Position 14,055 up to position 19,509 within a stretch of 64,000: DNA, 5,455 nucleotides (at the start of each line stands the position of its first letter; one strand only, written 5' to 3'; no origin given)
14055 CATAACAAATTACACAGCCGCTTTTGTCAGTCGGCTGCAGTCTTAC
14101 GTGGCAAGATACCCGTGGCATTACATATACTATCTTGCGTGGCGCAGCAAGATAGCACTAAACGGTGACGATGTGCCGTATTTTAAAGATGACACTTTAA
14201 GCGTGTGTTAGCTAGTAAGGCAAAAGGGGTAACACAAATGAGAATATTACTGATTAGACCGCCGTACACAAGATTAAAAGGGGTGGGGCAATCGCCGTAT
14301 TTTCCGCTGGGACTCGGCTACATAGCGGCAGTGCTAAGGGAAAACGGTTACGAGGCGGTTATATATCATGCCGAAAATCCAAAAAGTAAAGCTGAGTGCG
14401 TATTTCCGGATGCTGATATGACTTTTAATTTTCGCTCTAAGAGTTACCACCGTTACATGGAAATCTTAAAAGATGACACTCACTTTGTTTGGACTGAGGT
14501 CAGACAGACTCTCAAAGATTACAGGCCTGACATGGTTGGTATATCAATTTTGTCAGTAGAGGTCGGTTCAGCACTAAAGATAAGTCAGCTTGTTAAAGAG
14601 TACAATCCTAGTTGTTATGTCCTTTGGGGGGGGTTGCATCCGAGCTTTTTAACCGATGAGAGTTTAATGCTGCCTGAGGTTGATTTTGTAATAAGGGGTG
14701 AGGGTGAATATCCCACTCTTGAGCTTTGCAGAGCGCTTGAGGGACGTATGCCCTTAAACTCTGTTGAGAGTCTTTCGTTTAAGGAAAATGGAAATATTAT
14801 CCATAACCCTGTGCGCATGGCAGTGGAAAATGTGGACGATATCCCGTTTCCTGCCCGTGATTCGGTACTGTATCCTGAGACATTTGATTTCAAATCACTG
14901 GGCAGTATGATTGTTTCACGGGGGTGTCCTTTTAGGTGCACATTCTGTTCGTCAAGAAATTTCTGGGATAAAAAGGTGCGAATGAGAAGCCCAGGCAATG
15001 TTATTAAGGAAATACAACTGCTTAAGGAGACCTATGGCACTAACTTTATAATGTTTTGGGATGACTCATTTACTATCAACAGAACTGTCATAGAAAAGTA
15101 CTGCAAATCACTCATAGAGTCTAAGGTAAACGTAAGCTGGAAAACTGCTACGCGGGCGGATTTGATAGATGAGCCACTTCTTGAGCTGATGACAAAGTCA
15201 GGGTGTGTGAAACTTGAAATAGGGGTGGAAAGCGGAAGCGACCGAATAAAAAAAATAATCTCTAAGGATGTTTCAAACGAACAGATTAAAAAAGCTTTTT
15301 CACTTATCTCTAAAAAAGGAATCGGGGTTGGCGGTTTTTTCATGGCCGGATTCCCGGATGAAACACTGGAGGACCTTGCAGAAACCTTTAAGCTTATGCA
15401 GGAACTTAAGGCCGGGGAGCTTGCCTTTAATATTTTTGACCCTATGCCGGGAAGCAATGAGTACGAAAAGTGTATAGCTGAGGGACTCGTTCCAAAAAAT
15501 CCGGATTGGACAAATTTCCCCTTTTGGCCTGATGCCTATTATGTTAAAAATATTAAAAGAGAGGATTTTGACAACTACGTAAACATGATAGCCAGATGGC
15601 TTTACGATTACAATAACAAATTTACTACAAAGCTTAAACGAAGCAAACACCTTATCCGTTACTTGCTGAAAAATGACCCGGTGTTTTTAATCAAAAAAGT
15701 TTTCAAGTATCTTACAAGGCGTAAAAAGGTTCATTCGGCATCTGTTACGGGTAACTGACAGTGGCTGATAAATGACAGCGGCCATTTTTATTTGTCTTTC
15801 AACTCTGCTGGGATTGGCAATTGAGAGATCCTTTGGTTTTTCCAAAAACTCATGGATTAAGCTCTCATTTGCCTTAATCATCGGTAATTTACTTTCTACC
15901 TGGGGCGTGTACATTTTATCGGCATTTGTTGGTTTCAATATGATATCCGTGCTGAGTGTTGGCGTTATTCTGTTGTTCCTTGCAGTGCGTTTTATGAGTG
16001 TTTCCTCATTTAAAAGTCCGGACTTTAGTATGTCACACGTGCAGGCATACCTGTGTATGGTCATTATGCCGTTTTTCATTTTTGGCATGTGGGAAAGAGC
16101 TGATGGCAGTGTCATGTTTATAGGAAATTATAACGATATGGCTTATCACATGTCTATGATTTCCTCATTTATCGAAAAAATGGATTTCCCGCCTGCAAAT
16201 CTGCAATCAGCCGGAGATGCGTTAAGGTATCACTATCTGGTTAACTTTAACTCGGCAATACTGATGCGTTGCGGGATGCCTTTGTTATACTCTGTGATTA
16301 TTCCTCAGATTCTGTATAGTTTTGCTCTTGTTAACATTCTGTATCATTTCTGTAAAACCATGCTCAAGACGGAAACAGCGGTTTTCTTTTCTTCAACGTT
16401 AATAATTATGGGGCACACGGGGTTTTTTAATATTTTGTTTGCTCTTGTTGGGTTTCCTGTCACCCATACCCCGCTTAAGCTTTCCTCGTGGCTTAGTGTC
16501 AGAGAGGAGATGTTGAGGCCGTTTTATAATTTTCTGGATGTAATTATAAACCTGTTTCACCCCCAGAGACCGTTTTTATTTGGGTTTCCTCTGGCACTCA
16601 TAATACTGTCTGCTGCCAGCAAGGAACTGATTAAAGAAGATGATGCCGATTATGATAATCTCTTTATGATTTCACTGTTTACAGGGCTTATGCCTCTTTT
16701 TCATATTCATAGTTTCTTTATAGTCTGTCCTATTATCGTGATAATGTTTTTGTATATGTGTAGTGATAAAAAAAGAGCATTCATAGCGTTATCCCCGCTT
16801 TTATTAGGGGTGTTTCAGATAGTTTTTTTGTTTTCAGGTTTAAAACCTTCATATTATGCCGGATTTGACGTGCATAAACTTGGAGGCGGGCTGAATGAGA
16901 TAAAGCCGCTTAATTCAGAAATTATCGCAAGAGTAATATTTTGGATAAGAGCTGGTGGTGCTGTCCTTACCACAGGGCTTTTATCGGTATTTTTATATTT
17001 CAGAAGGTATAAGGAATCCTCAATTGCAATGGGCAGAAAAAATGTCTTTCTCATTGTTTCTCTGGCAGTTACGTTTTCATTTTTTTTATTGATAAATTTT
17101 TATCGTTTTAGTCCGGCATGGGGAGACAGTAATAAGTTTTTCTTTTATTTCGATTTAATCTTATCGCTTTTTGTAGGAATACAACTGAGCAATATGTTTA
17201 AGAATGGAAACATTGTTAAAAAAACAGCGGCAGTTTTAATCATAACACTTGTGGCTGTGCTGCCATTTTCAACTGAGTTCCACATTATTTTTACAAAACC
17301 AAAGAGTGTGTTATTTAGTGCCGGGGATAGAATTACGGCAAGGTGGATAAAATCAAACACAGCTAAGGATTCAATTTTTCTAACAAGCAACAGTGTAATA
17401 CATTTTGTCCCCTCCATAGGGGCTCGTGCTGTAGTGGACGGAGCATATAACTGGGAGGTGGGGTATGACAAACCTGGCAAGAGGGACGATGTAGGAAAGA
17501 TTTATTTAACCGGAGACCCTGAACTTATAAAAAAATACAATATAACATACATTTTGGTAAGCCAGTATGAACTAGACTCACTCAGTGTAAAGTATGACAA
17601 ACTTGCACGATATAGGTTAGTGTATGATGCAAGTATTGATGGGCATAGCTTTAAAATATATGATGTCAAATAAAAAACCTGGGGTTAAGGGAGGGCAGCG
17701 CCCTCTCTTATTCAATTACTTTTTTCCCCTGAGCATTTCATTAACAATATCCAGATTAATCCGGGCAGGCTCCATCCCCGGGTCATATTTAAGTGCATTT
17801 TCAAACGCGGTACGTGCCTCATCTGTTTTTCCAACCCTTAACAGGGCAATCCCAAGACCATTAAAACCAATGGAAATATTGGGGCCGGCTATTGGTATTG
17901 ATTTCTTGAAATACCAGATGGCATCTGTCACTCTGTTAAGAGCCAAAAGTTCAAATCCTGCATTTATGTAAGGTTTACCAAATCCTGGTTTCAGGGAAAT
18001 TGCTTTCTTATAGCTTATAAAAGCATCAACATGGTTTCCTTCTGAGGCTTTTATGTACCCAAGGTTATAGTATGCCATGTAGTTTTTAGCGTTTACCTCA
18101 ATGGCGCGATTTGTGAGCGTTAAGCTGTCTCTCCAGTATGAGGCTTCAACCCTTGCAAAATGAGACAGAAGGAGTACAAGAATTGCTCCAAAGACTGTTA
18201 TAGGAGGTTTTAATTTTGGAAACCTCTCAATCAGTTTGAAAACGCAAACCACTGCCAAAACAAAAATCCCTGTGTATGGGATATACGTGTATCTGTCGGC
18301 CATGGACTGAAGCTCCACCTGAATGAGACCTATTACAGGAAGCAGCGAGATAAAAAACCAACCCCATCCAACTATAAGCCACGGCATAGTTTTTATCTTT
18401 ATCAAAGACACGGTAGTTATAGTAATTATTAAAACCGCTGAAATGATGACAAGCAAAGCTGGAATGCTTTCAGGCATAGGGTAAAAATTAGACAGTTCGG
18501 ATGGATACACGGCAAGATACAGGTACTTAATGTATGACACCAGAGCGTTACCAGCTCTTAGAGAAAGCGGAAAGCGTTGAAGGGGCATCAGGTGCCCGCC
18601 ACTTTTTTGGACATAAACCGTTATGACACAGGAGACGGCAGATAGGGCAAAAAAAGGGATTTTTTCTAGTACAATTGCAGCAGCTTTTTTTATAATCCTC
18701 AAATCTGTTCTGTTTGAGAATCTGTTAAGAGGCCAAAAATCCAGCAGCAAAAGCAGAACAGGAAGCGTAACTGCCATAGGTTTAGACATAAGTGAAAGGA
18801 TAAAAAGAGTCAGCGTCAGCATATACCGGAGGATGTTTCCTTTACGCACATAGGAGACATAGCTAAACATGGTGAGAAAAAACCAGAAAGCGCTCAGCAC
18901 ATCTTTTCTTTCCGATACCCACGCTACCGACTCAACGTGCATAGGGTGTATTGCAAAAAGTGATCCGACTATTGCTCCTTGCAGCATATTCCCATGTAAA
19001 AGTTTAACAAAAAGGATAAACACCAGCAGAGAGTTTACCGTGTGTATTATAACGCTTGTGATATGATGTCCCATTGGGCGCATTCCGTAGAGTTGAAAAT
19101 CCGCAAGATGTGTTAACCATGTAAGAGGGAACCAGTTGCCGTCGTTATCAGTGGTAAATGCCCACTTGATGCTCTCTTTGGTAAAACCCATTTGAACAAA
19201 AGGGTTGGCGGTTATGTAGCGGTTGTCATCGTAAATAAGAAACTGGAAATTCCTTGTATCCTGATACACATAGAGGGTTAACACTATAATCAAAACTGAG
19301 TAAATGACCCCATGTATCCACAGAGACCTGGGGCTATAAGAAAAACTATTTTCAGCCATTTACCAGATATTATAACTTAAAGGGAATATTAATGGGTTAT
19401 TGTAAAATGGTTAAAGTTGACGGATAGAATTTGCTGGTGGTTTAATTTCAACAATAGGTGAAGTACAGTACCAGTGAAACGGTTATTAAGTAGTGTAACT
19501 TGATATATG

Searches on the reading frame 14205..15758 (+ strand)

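Call 5: search_protein_families(library=pfam, proteins=[window:14205-15758:+], max_evalue=0.01)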
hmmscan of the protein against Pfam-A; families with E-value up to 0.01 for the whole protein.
window:14205-15758:+ (517 aa): 4 families
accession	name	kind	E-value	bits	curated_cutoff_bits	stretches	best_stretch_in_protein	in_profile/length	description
PF04055.27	Radical_SAM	-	5.5e-26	92.1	29.5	1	235-397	1-165/166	Radical SAM superfamily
PF02310.24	B12-binding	-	2.3e-17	63.4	32.1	1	97-172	41-118/121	B12 binding domain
PF08475.15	Baculo_VP91_N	-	0.00072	19.8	24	1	12-84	34-103/192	Viral capsid protein 91 N-terminal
PF13353.11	Fer4_12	-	0.0094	16.7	22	0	238-312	12-89/137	4Fe-4S single cluster domain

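Call 6: search_protein_families(library=ncbifam, proteins=[window:14205-15758:+], max_evalue=0.01)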
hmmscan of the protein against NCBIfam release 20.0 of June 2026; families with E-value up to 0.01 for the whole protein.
window:14205-15758:+ (517 aa): 39 families (the best 25 are shown)
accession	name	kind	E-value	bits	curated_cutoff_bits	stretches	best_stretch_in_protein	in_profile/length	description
TIGR02026.1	BchE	equivalog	2.5e-55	188.2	481.35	1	97-511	53-475/497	magnesium-protoporphyrin IX monomethyl ester anaerobic oxidative cyclase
NF050148.1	rSAM_ApyD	equivalog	3.8e-53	180.9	750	1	95-422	62-392/645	RiPP biosynthesis radical SAM protein ApyD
NF038361.1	rSAM_Sden_1168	equivalog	3.6e-47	161.1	575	1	12-429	63-479/560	Sden_1168 family B12-binding radical SAM P-methyltransferase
TIGR03471.1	HpnJ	equivalog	1.1e-45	156.5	577.6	1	104-432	67-396/472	hopanoid biosynthesis associated radical SAM protein HpnJ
TIGR04479.1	bcpD_PhpK_rSAM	subfamily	1.3e-37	129.4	600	1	98-402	101-410/504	PhpK family radical SAM P-methyltransferase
TIGR04072.2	rSAM_ladder_B12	equivalog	9.5e-34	116.8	360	1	97-456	48-401/443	lipid biosynthesis B12-binding/radical SAM protein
TIGR04385.1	B12_rSAM_cofa1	equivalog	1.9e-30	106.4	450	1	95-401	49-364/438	B12 lower ligand biosynthesis radical SAM protein BzaD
TIGR04190.1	B12_SAM_Ta0216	equivalog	5.6e-30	104.4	500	1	98-402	70-395/554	TIGR04190 family B12-binding domain/radical SAM domain protein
TIGR04014.1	B12_SAM_MJ_0865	equivalog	1.2e-29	103.4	360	1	87-418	20-353/434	methyl-coenzyme M reductase glutamine C-methyltransferase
TIGR04013.1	B12_SAM_MJ_1487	hypoth_equivalog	2.2e-27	95.9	251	1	95-418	31-352/382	TIGR04013 family B12-binding domain/radical SAM domain-containing protein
TIGR03975.1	rSAM_ocin_1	subfamily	1.4e-24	86.6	281.85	1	77-401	98-430/606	RiPP maturation radical SAM C-methyltransferase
NF033070.1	rSAM_AprD4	equivalog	1.7e-24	86.5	500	1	209-428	169-395/456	AprD4 family radical SAM diol-dehydratase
TIGR04295.1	B12_rSAM_oligo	hypoth_equivalog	3.4e-23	82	400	1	143-424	108-385/422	TIGR04295 family B12-binding domain-containing radical SAM protein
TIGR04367.1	HpnR_B12_rSAM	equivalog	1.1e-22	80.3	650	1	98-375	51-327/490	hopanoid C-3 methylase HpnR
NF040542.1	rSAM_RCCLKC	equivalog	1.4e-20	73.9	450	1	101-398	42-347/423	arsinothricin biosynthesis radical SAM protein ArsL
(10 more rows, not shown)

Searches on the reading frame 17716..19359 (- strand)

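Call 5: search_protein_families(library=pfam, proteins=[window:17716-19359:-], max_evalue=0.01)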
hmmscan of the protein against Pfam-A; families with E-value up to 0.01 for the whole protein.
window:17716-19359:- (547 aa): 9 families
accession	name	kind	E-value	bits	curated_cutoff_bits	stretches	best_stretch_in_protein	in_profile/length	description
PF00515.34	TPR_1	-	6.1e-12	45.3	27.8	2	429-460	3-34/34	Tetratricopeptide repeat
PF07719.23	TPR_2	-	1.7e-11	43.7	27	1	499-528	4-33/34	Tetratricopeptide repeat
PF13432.12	TPR_16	-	3e-09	37.6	32.7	1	502-527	3-28/65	Tetratricopeptide repeat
PF13431.12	TPR_17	-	3.4e-09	36.7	24.4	0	417-446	3-32/34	Tetratricopeptide repeat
PF13181.12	TPR_8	-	6e-09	35.8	25.7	1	429-458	3-32/34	Tetratricopeptide repeat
PF13414.12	TPR_11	-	4.5e-06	26.7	26.8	0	417-436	18-37/42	TPR repeat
PF14559.12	TPR_19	-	0.00016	22.3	25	0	506-536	1-31/68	Tetratricopeptide repeat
PF13424.12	TPR_12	-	0.00024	21.6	30.1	0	495-523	44-72/77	Tetratricopeptide repeat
PF01239.28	PPTA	-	0.0061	16.7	29.5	0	409-436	1-28/32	Protein prenyltransferase alpha subunit repeat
